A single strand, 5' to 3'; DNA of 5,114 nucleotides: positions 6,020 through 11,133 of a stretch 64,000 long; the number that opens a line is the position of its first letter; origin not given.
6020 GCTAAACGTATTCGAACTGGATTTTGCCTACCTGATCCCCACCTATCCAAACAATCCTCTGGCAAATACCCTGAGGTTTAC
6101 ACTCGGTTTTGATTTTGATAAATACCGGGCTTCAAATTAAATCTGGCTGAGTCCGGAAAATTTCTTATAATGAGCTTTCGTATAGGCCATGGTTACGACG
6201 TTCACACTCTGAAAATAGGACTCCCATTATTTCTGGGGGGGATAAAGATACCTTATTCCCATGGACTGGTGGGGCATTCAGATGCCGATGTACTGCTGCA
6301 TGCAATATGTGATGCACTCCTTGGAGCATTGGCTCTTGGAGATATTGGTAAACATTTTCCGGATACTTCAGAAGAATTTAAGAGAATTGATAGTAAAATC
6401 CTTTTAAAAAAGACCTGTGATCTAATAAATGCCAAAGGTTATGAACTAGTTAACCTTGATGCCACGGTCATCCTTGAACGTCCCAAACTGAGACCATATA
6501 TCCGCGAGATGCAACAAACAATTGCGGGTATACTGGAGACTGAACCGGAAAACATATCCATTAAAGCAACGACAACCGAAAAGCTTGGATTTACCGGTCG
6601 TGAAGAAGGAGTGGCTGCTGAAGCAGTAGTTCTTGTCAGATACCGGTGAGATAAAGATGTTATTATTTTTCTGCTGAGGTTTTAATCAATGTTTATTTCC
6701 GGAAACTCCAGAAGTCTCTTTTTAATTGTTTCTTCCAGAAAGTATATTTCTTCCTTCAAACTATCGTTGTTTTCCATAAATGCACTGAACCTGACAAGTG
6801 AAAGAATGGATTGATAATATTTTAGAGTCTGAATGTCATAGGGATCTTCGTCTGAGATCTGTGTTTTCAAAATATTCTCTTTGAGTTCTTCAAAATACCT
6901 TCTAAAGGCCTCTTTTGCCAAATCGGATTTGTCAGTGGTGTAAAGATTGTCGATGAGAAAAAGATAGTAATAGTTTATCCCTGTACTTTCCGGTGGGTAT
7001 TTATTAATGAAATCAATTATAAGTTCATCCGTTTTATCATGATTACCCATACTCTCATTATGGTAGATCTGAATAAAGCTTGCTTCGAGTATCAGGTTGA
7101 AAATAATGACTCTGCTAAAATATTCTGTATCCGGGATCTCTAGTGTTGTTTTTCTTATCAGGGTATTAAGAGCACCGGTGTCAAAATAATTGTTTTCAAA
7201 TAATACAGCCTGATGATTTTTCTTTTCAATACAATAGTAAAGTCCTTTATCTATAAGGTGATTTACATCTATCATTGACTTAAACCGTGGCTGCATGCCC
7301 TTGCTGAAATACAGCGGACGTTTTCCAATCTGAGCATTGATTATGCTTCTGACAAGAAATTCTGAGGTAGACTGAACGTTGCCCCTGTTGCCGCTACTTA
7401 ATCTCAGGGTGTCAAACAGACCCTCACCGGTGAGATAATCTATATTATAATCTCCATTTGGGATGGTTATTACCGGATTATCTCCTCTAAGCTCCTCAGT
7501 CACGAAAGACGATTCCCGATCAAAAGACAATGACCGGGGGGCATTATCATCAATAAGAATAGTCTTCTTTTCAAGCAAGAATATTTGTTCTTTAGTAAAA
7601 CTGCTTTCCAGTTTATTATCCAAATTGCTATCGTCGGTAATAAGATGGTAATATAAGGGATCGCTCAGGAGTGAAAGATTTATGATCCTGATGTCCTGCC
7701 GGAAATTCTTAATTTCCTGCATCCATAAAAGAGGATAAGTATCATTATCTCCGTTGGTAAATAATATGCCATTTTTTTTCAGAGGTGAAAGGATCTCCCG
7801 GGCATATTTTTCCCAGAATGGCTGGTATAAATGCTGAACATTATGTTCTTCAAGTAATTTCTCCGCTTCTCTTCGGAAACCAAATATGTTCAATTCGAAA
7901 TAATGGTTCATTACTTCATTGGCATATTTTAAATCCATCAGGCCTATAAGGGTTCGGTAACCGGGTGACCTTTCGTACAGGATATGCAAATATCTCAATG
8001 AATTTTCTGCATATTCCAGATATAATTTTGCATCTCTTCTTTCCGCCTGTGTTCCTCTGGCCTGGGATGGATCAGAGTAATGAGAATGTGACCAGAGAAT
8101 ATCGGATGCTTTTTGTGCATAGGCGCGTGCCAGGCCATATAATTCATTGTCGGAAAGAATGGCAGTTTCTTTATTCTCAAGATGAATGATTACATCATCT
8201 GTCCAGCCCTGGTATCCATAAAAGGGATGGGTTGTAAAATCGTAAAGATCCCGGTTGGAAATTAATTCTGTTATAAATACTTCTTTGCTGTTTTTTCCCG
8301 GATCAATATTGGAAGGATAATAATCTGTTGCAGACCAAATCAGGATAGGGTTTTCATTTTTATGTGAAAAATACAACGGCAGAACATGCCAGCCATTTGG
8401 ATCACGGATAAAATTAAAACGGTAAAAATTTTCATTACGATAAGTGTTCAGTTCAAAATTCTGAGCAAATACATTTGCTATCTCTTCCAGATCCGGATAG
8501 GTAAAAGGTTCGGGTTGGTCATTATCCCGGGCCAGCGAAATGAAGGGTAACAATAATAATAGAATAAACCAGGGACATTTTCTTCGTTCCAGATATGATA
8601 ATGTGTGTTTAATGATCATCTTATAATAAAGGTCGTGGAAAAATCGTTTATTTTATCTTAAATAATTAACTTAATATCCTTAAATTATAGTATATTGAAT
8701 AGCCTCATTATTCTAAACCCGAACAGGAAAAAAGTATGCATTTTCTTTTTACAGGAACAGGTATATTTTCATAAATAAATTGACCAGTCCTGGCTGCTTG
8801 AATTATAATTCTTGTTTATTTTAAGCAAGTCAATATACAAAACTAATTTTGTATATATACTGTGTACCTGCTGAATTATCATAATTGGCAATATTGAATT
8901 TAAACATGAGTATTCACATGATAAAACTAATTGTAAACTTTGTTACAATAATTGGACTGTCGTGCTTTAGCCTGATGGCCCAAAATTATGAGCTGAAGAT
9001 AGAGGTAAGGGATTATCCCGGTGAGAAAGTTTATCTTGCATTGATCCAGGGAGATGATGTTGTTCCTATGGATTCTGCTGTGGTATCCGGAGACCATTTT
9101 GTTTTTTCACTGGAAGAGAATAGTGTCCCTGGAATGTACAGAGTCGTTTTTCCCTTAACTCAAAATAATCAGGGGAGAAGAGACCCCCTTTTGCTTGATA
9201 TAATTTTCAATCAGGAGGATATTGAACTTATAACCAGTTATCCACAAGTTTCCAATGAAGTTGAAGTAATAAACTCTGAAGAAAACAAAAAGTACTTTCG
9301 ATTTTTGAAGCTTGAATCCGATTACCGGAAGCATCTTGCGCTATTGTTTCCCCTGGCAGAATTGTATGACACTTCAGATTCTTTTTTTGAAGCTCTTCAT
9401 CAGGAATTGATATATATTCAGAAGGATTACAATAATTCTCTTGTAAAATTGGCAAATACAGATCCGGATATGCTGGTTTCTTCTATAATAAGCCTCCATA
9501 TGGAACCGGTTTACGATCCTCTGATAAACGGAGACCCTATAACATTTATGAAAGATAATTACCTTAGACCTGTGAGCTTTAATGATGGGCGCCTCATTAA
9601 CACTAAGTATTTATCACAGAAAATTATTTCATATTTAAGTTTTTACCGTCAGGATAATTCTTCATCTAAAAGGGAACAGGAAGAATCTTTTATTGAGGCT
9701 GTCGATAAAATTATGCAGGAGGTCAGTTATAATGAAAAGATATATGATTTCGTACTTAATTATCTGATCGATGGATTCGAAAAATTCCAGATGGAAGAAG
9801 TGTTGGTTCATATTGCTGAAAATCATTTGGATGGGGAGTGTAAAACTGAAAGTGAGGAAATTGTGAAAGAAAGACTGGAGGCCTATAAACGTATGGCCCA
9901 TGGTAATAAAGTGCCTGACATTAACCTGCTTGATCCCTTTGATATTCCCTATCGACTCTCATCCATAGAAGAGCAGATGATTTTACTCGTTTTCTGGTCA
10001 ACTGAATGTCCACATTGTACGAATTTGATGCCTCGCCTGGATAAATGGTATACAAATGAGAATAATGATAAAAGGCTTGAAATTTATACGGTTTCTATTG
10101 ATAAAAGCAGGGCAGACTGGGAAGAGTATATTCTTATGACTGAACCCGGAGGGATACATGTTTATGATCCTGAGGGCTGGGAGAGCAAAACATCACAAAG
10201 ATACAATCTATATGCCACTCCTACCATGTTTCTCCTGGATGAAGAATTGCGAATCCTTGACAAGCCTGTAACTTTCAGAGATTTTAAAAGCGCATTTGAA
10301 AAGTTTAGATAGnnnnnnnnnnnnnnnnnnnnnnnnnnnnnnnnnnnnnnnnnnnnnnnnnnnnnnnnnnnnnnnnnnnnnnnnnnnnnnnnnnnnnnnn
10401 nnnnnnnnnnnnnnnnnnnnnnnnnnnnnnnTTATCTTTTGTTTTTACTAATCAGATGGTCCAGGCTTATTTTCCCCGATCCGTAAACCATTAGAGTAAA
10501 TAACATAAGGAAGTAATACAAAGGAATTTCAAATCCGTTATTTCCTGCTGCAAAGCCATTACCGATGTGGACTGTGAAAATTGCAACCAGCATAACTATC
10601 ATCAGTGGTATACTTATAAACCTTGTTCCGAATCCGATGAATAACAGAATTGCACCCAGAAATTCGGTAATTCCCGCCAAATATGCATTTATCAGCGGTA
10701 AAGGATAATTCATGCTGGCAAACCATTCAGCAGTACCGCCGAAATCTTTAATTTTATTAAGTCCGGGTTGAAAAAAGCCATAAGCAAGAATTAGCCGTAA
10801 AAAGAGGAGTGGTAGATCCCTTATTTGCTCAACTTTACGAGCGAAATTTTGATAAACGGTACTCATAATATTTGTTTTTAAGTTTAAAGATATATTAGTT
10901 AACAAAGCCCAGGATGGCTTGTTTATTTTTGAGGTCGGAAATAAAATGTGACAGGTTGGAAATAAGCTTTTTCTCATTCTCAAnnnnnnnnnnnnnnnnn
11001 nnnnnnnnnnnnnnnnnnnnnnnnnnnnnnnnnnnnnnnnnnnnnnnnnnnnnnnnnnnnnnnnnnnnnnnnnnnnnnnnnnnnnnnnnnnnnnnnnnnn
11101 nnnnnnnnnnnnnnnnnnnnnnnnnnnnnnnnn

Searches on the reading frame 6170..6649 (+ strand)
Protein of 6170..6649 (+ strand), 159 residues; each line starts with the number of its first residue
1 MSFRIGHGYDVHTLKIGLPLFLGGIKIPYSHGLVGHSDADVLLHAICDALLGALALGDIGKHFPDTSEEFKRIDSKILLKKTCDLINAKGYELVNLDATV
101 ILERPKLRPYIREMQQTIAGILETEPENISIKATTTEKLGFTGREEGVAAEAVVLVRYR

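Call 34: search_protein_families(library=pfam, proteins=[window:6170-6649:+], max_evalue=0.00001)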
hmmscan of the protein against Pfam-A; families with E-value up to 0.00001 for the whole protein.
window:6170-6649:+ (159 aa): 1 family
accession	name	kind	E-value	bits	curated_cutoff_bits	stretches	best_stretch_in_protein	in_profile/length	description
PF02542.21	YgbB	-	2.5e-68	229.8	26.7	1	3-156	1-154/155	YgbB family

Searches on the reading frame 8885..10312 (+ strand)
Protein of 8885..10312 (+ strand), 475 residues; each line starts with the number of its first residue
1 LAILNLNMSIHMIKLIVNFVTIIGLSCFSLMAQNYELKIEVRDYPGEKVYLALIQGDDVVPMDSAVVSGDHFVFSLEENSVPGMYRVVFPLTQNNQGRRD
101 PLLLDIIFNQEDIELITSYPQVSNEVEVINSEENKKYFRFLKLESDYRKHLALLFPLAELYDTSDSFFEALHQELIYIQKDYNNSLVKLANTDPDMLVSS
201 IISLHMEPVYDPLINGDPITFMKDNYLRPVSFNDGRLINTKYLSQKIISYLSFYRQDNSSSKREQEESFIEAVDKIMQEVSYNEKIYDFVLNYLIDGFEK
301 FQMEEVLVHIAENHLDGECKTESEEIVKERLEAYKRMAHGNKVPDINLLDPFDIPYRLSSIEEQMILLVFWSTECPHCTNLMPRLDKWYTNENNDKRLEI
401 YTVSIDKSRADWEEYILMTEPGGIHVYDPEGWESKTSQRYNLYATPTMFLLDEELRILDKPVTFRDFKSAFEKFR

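Call 3: search_protein_families(library=ncbifam, proteins=[window:8885-10312:+], max_evalue=0.01)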
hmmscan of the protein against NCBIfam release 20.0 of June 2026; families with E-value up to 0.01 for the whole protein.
window:8885-10312:+ (475 aa): 8 families
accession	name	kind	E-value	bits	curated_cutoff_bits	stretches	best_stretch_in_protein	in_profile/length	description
NF002854.0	PRK03147.1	subfamily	3.1e-09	36.9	170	1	331-459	30-154/176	thiol-disulfide oxidoreductase ResA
NF041202.1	StoA_CxxC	exception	4.6e-07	29.9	210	1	364-460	53-147/163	endospore biogenesis thiol-disulfide oxidoreductase StoA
NF047696.1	ThlDiSintTplARhiz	equivalog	5.7e-07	29.5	230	1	325-411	59-144/219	thiol:disulfide interchange protein TlpA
NF041054.1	WAxxUGC_long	equivalog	0.00029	20.2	300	1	337-415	78-155/354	ResA-like WAxxUGC motif-containing protein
NF047697.1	ThioredTrxAClost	equivalog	0.00082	19.5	140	1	363-390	17-44/105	thioredoxin TrxA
TIGR01068.1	thioredoxin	equivalog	0.0011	19.1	96.8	0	362-415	13-64/101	thioredoxin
TIGR02738.1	TrbB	equivalog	0.0014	18.3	132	1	362-420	49-104/153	type-F conjugative transfer system pilin assembly thiol-disulfide isomerase TrbB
TIGR01126.1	pdi_dom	equivalog_domain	0.0061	16.8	107.2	0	362-415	13-67/105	protein disulfide-isomerase domain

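Call 4: search_protein_families(library=pfam, proteins=[window:8885-10312:+], max_evalue=0.01)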
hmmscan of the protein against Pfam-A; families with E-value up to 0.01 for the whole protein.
window:8885-10312:+ (475 aa): 7 families
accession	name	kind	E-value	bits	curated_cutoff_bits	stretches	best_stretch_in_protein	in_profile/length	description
PF13905.12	Thioredoxin_8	-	1.2e-14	54.8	27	1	364-454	2-91/94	Thioredoxin-like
PF00578.27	AhpC-TSA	-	2.2e-10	41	26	1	340-454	2-118/124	AhpC/TSA family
PF13098.12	Thioredoxin_2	-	1.2e-07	32.5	27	1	363-458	5-88/104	Thioredoxin-like domain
PF08534.16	Redoxin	-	4.8e-07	30.1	26.6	1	339-458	2-129/148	Redoxin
PF14289.11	DUF4369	-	5.1e-06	27.4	25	1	35-137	1-91/91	Domain of unknown function (DUF4369)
PF00085.26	Thioredoxin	-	0.00022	21.7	23.5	1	362-410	17-63/103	Thioredoxin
PF17127.10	DUF5106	-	0.0049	17.7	28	1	221-337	36-147/151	Domain of unknown function (DUF5106)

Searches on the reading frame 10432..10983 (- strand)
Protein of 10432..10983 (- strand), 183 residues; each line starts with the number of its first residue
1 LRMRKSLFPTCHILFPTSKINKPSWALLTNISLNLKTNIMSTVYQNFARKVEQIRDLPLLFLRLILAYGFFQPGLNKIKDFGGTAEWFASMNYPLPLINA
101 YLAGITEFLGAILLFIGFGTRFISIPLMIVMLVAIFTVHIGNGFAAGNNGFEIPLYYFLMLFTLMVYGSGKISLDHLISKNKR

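Call 3: search_protein_families(library=ncbifam, proteins=[window:10432-10983:-], max_evalue=0.01)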
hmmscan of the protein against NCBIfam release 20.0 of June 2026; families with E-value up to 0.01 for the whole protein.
window:10432-10983:- (183 aa): 1 family
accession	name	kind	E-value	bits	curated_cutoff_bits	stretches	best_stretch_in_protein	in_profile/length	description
NF050144.1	matur_HvfX_fam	equivalog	1.3e-38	132.8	80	2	57-146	2-95/165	HvfX family Cu-binding RiPP maturation protein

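Call 4: search_protein_families(library=pfam, proteins=[window:10432-10983:-], max_evalue=0.01)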
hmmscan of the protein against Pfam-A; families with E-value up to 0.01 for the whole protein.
window:10432-10983:- (183 aa): 3 families
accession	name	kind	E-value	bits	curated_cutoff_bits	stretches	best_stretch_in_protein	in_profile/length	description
PF07681.17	DoxX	-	2.5e-23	82.9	23.6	1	59-139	2-84/85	DoxX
PF07291.16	MauE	-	4.2e-05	24.3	27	1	58-147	4-94/128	Methylamine utilisation protein MauE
PF04173.18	DoxD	-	0.00012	22.5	22.7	1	103-180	71-146/167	TQO small subunit DoxD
